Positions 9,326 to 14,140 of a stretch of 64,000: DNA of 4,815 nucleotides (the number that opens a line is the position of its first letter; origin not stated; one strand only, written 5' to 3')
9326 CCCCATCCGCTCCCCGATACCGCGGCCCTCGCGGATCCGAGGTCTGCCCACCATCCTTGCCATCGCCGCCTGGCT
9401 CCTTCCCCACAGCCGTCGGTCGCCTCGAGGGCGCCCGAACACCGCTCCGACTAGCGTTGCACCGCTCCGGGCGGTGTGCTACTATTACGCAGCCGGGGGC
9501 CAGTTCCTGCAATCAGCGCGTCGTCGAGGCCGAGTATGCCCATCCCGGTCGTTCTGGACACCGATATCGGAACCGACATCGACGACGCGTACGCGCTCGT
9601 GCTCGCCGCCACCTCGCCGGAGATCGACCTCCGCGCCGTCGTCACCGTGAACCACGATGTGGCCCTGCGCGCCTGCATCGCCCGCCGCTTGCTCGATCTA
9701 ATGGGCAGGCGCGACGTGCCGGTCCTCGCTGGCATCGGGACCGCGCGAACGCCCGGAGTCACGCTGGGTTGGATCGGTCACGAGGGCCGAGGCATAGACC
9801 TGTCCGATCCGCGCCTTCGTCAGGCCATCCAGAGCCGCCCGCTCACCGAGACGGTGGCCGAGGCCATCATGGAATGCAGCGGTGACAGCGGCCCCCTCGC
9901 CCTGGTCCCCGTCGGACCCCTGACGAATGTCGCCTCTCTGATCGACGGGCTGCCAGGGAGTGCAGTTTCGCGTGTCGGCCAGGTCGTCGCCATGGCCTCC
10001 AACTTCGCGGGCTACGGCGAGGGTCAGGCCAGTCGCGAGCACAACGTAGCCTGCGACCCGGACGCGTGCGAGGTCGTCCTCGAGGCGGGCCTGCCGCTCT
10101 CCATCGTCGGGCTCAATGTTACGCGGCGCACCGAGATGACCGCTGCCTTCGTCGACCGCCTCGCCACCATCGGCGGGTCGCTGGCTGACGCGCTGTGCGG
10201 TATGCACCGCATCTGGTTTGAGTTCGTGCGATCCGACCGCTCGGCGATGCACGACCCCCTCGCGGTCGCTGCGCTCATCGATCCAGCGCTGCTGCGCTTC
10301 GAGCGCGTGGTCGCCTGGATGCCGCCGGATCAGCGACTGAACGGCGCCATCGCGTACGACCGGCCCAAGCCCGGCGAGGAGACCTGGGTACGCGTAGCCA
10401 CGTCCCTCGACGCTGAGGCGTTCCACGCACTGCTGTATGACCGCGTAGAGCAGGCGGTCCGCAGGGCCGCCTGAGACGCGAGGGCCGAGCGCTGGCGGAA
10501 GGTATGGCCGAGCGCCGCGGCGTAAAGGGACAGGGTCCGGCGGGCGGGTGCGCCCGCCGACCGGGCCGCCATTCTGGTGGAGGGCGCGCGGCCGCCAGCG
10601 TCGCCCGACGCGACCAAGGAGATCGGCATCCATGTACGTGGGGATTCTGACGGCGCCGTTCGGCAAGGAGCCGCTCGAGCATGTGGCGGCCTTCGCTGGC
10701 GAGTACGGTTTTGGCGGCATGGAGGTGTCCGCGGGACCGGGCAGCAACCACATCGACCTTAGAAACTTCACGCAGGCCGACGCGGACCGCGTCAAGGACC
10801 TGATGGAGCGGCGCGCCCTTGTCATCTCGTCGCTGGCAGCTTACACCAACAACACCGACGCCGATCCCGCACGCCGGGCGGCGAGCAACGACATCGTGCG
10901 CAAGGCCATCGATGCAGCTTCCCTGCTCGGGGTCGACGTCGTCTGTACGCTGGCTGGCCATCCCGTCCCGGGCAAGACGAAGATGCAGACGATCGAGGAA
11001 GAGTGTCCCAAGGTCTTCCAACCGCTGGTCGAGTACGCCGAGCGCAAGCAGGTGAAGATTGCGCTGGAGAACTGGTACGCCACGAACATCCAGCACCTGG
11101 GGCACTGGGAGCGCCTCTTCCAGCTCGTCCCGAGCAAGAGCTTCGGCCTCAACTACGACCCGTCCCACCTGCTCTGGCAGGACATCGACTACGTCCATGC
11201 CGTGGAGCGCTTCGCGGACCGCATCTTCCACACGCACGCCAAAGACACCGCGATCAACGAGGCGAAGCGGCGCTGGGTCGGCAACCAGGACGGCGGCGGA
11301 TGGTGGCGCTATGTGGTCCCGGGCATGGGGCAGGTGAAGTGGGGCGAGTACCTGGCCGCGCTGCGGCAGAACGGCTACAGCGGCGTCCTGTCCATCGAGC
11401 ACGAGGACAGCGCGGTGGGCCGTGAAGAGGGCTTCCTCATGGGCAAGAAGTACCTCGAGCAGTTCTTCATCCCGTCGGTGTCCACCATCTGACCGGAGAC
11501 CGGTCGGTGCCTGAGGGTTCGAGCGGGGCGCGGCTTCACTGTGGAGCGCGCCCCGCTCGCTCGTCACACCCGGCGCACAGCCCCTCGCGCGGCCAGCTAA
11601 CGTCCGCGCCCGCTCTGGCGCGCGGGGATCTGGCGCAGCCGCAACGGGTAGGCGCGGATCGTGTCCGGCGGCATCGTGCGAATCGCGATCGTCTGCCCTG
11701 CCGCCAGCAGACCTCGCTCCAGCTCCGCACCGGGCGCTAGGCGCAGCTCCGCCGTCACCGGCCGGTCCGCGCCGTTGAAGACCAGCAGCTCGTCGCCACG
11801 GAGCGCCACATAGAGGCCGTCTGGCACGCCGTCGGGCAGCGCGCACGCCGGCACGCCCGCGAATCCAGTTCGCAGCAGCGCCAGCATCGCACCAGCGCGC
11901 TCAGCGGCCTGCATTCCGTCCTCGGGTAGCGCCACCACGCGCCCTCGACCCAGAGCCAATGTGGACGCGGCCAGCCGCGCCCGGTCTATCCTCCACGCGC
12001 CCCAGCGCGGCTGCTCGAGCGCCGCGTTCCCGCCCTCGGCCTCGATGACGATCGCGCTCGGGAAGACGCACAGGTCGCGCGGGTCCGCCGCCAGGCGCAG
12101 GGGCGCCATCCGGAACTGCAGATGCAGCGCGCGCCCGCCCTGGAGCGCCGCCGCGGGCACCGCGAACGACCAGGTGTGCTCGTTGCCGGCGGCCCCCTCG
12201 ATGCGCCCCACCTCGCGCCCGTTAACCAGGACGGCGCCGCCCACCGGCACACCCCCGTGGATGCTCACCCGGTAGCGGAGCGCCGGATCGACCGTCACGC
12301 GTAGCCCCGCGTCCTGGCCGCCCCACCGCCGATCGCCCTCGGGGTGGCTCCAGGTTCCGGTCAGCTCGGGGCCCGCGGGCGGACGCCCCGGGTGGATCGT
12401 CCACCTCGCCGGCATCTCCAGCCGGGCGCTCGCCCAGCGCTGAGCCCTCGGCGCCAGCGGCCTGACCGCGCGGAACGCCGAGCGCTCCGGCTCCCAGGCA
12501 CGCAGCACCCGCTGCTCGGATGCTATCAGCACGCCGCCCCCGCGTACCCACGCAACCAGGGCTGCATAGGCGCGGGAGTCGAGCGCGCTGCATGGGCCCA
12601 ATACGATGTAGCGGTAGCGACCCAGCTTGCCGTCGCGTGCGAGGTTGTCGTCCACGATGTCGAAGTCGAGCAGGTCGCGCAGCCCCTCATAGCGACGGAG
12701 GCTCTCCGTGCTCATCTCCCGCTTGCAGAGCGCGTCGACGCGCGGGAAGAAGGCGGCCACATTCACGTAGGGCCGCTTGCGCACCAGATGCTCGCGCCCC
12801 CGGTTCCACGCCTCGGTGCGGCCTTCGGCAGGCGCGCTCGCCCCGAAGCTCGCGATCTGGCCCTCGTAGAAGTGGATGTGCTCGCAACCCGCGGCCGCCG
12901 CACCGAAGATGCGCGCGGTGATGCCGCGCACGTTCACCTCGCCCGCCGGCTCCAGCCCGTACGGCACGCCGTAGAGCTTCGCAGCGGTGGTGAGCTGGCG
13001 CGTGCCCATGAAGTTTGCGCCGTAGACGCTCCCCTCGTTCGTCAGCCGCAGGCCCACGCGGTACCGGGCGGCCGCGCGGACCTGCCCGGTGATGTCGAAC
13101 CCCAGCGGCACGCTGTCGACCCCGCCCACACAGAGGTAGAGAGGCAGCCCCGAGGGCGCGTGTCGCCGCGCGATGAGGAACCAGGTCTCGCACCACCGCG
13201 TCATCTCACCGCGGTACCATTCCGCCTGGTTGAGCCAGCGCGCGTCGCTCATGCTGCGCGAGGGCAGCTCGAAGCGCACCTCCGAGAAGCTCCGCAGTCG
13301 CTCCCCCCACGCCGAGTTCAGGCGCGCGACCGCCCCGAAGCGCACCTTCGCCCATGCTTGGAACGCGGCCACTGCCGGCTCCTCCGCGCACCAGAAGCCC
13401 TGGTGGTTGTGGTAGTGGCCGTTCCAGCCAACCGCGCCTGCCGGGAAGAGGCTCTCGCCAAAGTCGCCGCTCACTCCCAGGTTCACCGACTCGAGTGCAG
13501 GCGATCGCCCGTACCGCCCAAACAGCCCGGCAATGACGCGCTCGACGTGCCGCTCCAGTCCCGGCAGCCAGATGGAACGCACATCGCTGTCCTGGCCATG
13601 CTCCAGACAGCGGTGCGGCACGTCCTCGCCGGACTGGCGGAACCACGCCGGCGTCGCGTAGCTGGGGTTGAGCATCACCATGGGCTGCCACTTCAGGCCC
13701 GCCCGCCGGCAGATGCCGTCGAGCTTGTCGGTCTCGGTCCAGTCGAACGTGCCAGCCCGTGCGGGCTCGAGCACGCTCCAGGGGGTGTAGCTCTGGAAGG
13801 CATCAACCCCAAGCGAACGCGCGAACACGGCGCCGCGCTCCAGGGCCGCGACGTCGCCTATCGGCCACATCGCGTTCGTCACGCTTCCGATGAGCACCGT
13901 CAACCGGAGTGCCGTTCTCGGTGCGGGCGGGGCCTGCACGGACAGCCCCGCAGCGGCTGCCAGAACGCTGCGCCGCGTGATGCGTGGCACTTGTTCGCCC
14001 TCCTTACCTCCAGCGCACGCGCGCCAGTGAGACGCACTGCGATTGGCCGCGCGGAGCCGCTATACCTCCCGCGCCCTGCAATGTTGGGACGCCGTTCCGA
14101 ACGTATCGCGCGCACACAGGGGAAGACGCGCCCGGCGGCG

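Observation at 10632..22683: Probable oxidative (3-keto) glycoside-cleavage locus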

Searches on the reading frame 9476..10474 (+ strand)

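Call 4: search_protein_families(library=pfam, proteins=[window:9476-10474:+], max_evalue=0.01)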
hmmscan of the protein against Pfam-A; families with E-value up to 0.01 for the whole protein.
window:9476-10474:+ (332 aa): 1 family
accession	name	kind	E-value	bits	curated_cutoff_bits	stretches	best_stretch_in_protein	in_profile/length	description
PF01156.24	IU_nuc_hydro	-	6.7e-48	164.3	34.2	1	25-317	1-296/297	Inosine-uridine preferring nucleoside hydrolase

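Call 5: search_protein_families(library=ncbifam, proteins=[window:9476-10474:+], max_evalue=0.01)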
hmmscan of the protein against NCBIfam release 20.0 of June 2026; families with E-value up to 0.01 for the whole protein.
window:9476-10474:+ (332 aa): 5 families
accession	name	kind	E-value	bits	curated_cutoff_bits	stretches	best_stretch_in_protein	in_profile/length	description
NF052221.1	UridNuclsHydUriH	equivalog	1.9e-34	119.3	450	1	25-326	2-308/310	uridine-preferring nucleoside hydrolase UriH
NF007761.0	PRK10443.1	equivalog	2.5e-33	115.5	433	1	21-325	1-308/311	pyrimidine-specific ribonucleoside hydrolase RihA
NF008036.0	PRK10768.1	equivalog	1.2e-31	110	382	1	22-326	2-302/304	ribonucleoside hydrolase RihC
NF007417.0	PRK09955.1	equivalog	7.6e-23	80.9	459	1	25-277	6-257/313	ribosylpyrimidine nucleosidase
NF041355.1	XopQ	equivalog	0.006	15.4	500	0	16-240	47-279/402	type III secretion system effector XopQ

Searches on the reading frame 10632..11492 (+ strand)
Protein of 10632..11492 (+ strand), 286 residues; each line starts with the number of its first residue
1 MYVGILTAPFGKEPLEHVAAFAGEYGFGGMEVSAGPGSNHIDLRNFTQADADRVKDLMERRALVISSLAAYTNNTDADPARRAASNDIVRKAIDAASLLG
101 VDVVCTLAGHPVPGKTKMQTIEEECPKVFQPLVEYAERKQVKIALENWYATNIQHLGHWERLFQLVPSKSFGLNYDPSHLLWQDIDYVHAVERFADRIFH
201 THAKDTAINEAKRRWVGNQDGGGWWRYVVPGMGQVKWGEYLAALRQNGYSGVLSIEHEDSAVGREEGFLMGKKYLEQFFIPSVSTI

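Call 4: search_protein_families(library=pfam, proteins=[window:10632-11492:+], max_evalue=0.01)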
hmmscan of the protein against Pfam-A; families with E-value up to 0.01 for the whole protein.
window:10632-11492:+ (286 aa): 1 family
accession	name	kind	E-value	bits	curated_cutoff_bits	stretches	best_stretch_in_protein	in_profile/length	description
PF01261.30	AP_endonuc_2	-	8.9e-41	140.7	31.1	1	21-271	3-242/249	Xylose isomerase-like TIM barrel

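Call 5: search_protein_families(library=ncbifam, proteins=[window:10632-11492:+], max_evalue=0.01)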
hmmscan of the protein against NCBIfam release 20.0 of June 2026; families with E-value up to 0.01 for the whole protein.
window:10632-11492:+ (286 aa): 7 families
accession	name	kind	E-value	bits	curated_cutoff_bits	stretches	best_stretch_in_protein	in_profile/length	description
TIGR04379.1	myo_inos_iolE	equivalog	1.3e-15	57.7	290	1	122-259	125-268/290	myo-inosose-2 dehydratase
NF009689.0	PRK13210.1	subfamily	2.3e-13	50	200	1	20-257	24-256/286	L-ribulose-5-phosphate 3-epimerase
NF009688.0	PRK13209.1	subfamily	1.5e-12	47.1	317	1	16-256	24-253/286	L-ribulose-5-phosphate 3-epimerase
NF041099.2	keto_glucon_epim_IolO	equivalog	2e-12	47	300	1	41-277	40-266/269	5-keto-L-gluconate epimerase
TIGR00542.1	hxl6Piso_put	equivalog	6e-10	38.9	272.15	1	21-256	24-248/279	L-ribulose-5-phosphate 3-epimerase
NF007360.0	PRK09856.1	equivalog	3.4e-08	33.3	305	1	1-257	1-248/276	fructoselysine 3-epimerase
TIGR03234.1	OH-pyruv-isom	equivalog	0.0033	16.8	353.45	0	230-258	213-241/254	hydroxypyruvate isomerase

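Call 9: search_solved_structures(query=window:10632-11492:+, max_evalue=0.01)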
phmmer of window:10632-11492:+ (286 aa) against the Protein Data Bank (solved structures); distinct sequences matched with E-value up to 0.01: 14.
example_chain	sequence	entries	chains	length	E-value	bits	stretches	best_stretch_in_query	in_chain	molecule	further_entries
2zds_A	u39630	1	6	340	2.2e-17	66.5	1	71-272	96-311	Putative DNA-binding protein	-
8z1i_A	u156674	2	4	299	4.7e-10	42.5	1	11-276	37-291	Art22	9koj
3cny_A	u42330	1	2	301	7.2e-09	38.6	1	130-279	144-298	Inositol catabolism protein IolE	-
7cj4_A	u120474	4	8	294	1.7e-08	37.3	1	34-205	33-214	Epimerase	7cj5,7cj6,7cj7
7cj8_A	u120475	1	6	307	1.9e-08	37.2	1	19-205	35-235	Epimerase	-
7cj9_A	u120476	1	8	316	2.2e-08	37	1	18-205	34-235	Epimerase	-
8ro4_A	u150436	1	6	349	5.9e-08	35.6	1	124-280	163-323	2-hydroxy-3-keto-glucal hydratase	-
3wqo_A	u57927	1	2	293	1e-05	28.2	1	41-260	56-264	Uncharacterized protein MJ1311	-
3tva_A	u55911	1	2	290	4e-05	26.3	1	123-258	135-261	Xylose isomerase domain protein TIM barrel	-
2zvr_A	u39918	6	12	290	0.001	21.7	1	21-206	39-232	Uncharacterized protein TM_0416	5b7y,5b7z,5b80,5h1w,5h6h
2ou4_A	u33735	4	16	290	0.0041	19.7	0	25-256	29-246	D-tagatose 3-epimerase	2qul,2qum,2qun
7vpf_A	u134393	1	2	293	0.0046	19.5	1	55-208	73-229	Xylose isomerase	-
4xsl_A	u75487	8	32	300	0.0046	19.5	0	25-256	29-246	D-tagatose 3-epimerase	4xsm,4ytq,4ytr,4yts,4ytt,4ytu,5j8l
4q7i_A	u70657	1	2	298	0.0096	18.5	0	25-256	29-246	D-tagatose 3-epimerase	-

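Call 98: find_homologous_proteins(query=window:10632-11489:+)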
Query window:10632-11489:+ (286 aa): 4580 proteins with E <= 0.001 among 7487 candidates; the best 120 are listed.
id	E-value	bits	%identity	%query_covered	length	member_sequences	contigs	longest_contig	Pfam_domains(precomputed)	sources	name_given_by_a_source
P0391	3.9e-194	661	100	100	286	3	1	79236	PF01261.31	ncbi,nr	ncbi:MAG TPA: sugar phosphate isomerase/epimerase [Chthonomonadales bacterium]|nr:sugar phosphate is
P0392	5.9e-170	582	86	98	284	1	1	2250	PF01261.31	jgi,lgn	jgi:sugar phosphate isomerase/epimerase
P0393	1.3e-165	568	83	99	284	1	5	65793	PF01261.31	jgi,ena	jgi:sugar phosphate isomerase/epimerase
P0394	4.5e-165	566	83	99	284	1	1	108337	PF01261.31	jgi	jgi:sugar phosphate isomerase/epimerase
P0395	1.6e-164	564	83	99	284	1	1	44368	PF01261.31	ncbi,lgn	-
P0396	1.9e-164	564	84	98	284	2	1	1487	PF01261.31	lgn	-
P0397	9.3e-164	562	82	99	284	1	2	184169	PF01261.31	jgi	-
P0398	1.2e-163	561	83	99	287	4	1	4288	PF01261.31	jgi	-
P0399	5.9e-162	556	83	98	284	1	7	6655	PF01261.31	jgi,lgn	jgi:sugar phosphate isomerase/epimerase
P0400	7.9e-162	555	81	99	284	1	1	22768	PF01261.31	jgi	jgi:sugar phosphate isomerase/epimerase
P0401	4.1e-161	553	82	98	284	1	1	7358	PF01261.31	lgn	-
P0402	2.1e-159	547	81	99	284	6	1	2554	PF01261.31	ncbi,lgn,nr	ncbi:MAG TPA: sugar phosphate isomerase/epimerase [Chthonomonadales bacterium]|nr:sugar phosphate is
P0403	2.1e-158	544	79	99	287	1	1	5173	PF01261.31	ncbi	-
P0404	2.2e-158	544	79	99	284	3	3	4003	PF01261.31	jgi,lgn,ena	jgi:sugar phosphate isomerase/epimerase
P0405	3.4e-158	544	79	98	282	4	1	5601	PF01261.31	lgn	-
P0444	1.5e-135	469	72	98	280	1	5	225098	PF01261.31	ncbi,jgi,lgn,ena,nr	ncbi:MAG TPA: sugar phosphate isomerase/epimerase [Chthonomonadaceae bacterium]|nr:sugar phosphate i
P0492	1.4e-123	430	66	98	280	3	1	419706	PF01261.31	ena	-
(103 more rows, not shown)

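Call 100: find_encoding_contigs(protein=P0397, flank=6000, max_places=1)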
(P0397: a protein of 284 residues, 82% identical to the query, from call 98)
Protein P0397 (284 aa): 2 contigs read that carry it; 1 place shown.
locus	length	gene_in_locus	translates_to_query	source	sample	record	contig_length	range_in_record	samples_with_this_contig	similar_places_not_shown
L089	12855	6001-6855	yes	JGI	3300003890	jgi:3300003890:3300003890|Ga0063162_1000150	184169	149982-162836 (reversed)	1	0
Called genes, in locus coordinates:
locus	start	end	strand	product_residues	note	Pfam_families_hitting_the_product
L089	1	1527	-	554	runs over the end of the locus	PF13414:TPR_11 (faint), PF13431:TPR_17 (faint), PF00515:TPR_1 (faint), PF07719:TPR_2 (faint), PF23914:TPR_CcmH_CycH (weak), PF13428:TPR_14 (weak), PF13432:TPR_16, PF14559:TPR_19, +1 more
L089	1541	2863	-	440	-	PF13240:Zn_Ribbon_1 (faint), PF13174:TPR_6 (faint), PF13176:TPR_7 (faint), PF13414:TPR_11 (weak), PF14559:TPR_19, PF00515:TPR_1 (weak), PF07719:TPR_2 (weak), PF13424:TPR_12, +4 more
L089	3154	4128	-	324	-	-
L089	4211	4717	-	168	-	-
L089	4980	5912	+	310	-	PF01156:IU_nuc_hydro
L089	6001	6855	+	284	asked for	PF01261:AP_endonuc_2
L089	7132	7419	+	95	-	PF00166:Cpn10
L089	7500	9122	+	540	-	PF00118:Cpn60_TCP1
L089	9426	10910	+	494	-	PF07394:DUF1501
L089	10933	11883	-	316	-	PF00389:2-Hacid_dh, PF02826:2-Hacid_dh_C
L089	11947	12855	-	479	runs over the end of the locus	PF02585:PIG-L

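Call 101: find_encoding_contigs(protein=P0444, flank=6000, max_places=1)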
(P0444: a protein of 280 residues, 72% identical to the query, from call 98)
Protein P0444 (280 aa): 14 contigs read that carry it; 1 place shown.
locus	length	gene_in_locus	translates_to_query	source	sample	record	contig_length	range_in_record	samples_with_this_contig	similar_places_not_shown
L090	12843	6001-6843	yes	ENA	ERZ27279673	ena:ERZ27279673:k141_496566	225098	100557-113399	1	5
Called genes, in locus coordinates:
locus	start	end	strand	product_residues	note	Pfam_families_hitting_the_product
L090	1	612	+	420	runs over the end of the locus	PF07005:SBD_N, PF17042:NBD_C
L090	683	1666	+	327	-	PF04166:PdxA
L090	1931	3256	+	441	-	-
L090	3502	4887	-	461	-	PF00150:Cellulase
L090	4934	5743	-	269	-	PF05721:PhyH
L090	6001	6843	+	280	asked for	PF01261:AP_endonuc_2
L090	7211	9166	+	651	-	PF12969:DUF3857, PF01841:Transglut_core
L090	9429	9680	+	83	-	PF10685:KGG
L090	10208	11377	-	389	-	PF08240:ADH_N, PF00107:ADH_zinc_N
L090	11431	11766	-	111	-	-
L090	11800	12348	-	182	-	-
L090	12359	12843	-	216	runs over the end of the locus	-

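Call 102: find_encoding_contigs(protein=P0492, flank=6000, max_places=1)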
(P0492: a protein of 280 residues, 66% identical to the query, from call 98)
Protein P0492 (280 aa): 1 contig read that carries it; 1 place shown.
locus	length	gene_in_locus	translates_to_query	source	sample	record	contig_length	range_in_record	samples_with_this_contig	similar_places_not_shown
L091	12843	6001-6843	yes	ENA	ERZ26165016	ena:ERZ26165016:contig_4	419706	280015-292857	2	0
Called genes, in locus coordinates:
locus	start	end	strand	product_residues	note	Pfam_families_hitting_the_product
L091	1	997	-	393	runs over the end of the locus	PF00196:GerE (weak)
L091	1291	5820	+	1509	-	PF20148:DUF6531, PF25023:TEN_YD-shell, PF05593:RHS_repeat, PF25023:TEN_YD-shell, PF03527:RHS (weak), PF15520:Ntox10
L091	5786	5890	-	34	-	-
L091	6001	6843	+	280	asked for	PF01261:AP_endonuc_2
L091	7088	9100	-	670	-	-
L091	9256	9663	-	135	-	-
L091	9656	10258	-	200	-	PF07638:Sigma70_ECF, PF04542:Sigma70_r2, PF08281:Sigma70_r4_2, PF04545:Sigma70_r4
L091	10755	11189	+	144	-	-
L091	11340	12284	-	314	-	-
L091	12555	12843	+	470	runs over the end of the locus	PF00083:Sugar_tr, PF07690:MFS_1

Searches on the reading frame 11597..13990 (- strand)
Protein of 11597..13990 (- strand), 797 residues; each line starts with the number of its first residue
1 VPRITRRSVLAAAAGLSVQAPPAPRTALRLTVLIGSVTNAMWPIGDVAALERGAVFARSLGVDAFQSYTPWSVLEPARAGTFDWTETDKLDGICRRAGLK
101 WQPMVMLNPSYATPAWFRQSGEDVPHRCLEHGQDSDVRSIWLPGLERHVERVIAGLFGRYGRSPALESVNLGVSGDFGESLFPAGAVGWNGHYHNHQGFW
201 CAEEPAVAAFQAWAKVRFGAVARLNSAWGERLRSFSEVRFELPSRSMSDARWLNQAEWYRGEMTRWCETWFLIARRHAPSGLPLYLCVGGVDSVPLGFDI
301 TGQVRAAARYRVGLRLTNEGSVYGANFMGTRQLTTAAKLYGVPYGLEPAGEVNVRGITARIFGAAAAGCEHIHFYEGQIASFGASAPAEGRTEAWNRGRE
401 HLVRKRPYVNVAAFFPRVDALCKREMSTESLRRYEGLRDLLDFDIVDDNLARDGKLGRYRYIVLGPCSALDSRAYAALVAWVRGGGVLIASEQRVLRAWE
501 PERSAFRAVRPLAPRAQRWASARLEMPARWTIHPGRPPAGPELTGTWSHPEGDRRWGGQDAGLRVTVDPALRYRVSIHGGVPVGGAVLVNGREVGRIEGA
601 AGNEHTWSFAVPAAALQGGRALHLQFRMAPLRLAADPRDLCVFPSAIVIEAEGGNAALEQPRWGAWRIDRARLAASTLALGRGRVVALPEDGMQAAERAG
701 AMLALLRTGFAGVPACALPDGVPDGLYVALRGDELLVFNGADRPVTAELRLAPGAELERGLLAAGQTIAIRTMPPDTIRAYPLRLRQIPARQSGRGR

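Call 4: search_protein_families(library=pfam, proteins=[window:11597-13990:-], max_evalue=0.01)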
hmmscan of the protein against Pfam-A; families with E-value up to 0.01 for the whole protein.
window:11597-13990:- (797 aa): 2 families
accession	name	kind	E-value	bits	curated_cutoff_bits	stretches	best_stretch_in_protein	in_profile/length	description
PF02449.21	Glyco_hydro_42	-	3.7e-07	30.3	21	0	58-166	20-129/376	Beta-galactosidase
PF01373.23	Glyco_hydro_14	-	1e-06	28.5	27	1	175-243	155-221/402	Glycosyl hydrolase family 14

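Call 5: search_protein_families(library=ncbifam, proteins=[window:11597-13990:-], max_evalue=0.01)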
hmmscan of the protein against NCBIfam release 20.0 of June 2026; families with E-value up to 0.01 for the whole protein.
window:11597-13990:- (797 aa): 0 families

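Call 56: search_solved_structures(query=window:11600-13990:-, max_evalue=0.1)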
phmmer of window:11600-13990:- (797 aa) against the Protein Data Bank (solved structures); distinct sequences matched with E-value up to 0.1: 8.
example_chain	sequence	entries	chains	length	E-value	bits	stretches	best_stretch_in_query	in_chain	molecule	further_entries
3voc_A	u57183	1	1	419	1.3e-07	33.1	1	38-239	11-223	Beta/alpha-amylase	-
4uni_A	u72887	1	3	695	0.0063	17.6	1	186-238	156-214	BETA-GALACTOSIDASE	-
4uoq_A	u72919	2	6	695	0.0064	17.6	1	186-238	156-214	BETA-GALACTOSIDASE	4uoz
6y2k_A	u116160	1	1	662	0.026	15.6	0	190-255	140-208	beta-galactosidase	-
8ibr_A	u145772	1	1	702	0.026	15.6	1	187-256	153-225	Beta-galactosidase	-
8ibt_A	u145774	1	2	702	0.026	15.6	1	187-256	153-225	Beta-galactosidase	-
8ibs_A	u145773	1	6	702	0.032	15.3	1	187-256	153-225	Beta-galactosidase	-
4ucf_A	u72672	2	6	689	0.047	14.8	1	70-256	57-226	BETA-GALACTOSIDASE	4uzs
